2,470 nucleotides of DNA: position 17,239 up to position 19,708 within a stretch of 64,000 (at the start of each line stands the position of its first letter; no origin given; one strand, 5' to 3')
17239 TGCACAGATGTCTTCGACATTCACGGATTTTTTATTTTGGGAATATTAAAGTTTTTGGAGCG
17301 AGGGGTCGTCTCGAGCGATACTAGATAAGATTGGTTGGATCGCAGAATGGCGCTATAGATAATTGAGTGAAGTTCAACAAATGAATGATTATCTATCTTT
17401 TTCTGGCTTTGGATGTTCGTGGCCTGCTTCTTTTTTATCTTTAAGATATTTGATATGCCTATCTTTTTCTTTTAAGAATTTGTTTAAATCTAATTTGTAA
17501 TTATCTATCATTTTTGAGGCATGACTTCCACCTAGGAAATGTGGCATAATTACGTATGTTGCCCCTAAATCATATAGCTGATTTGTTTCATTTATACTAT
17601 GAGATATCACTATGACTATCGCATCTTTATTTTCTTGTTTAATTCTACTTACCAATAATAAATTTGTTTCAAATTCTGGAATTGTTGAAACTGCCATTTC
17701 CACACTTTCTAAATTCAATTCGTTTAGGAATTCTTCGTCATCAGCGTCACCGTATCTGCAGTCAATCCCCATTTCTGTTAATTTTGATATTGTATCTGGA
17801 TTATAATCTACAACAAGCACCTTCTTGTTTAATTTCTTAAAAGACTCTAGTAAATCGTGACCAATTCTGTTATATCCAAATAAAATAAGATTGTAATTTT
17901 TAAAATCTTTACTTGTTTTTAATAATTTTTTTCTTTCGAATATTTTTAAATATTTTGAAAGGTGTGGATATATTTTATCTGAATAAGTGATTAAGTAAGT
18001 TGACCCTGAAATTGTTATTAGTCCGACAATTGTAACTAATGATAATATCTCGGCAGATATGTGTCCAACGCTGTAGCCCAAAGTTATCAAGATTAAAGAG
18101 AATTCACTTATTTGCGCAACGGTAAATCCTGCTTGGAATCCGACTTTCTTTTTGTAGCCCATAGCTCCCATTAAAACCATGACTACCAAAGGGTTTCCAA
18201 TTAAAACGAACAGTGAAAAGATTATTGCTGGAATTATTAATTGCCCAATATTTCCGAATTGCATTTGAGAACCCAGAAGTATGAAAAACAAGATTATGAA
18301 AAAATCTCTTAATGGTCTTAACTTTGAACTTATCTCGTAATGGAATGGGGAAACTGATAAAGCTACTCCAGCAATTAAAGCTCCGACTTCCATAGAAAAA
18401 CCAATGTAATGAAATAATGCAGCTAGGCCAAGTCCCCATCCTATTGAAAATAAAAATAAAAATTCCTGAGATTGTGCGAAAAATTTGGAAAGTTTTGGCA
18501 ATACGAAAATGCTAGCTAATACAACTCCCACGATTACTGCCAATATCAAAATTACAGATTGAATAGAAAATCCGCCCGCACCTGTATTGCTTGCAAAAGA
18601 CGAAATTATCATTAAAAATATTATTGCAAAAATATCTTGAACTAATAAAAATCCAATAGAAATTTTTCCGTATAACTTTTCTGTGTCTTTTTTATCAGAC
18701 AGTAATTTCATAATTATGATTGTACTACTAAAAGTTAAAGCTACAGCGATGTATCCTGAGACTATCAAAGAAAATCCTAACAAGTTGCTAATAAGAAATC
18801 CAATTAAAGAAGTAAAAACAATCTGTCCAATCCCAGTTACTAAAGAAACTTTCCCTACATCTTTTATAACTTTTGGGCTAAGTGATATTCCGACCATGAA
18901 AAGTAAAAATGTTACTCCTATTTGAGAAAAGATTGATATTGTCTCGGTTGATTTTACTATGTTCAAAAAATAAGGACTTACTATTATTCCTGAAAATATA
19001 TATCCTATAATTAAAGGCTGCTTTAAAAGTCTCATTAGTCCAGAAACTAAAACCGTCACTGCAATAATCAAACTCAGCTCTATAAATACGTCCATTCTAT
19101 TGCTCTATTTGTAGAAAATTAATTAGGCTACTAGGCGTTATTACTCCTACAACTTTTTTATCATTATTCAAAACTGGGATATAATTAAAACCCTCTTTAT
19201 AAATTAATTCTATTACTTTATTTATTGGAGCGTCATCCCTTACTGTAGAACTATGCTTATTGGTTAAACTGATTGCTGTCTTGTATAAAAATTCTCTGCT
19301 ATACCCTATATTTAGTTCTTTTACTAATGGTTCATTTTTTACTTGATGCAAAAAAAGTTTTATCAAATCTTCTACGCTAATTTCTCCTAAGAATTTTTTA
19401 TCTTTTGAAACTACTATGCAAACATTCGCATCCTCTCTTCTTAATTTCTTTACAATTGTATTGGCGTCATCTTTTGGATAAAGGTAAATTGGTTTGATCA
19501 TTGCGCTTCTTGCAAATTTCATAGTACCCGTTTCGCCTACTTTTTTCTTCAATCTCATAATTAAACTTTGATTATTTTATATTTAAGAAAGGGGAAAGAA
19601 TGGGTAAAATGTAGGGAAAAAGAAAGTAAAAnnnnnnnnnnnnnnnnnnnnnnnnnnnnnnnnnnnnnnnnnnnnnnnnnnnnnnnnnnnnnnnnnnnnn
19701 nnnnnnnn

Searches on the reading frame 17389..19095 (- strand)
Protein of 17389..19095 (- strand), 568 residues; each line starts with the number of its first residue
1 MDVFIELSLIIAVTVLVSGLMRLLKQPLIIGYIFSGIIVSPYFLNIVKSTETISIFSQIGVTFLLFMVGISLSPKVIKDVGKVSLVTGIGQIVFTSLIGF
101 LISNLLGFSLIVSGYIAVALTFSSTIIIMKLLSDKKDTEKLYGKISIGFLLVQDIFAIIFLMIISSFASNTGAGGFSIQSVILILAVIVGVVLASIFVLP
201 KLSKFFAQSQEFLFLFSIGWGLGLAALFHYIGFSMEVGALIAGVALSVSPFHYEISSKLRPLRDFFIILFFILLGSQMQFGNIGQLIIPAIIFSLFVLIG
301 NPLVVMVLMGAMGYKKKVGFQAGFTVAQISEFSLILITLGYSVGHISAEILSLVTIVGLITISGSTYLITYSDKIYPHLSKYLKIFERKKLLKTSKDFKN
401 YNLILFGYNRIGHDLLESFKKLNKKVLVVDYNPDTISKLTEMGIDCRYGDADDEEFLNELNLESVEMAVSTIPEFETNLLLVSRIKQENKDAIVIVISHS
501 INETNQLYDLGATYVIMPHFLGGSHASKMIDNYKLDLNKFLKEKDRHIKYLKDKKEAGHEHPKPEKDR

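Call 51: search_protein_families(library=pfam, proteins=[window:17389-19095:-], max_evalue=0.00001)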
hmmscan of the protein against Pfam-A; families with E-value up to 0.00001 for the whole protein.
window:17389-19095:- (568 aa): 2 families
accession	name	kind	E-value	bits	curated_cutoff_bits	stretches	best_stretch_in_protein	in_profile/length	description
PF00999.27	Na_H_Exchanger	-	3.2e-54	184.7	26.2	1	13-363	2-363/375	Sodium/hydrogen exchanger, transmembrane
PF02254.24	TrkA_N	-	1.2e-22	80.8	23.8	1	404-518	2-116/116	TrkA-N domain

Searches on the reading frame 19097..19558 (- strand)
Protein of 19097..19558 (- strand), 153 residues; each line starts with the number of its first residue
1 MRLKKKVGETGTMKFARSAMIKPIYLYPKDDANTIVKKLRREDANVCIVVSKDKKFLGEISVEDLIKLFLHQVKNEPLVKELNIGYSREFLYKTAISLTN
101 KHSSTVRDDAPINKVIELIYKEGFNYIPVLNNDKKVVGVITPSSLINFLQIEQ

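Call 51: search_protein_families(library=pfam, proteins=[window:19097-19558:-], max_evalue=0.00001)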
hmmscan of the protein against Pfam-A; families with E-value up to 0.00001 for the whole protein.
window:19097-19558:- (153 aa): 1 family
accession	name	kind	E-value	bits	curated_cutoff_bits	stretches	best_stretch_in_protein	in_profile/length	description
PF00571.33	CBS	-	2.7e-17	63.3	24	1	102-149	8-55/57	CBS domain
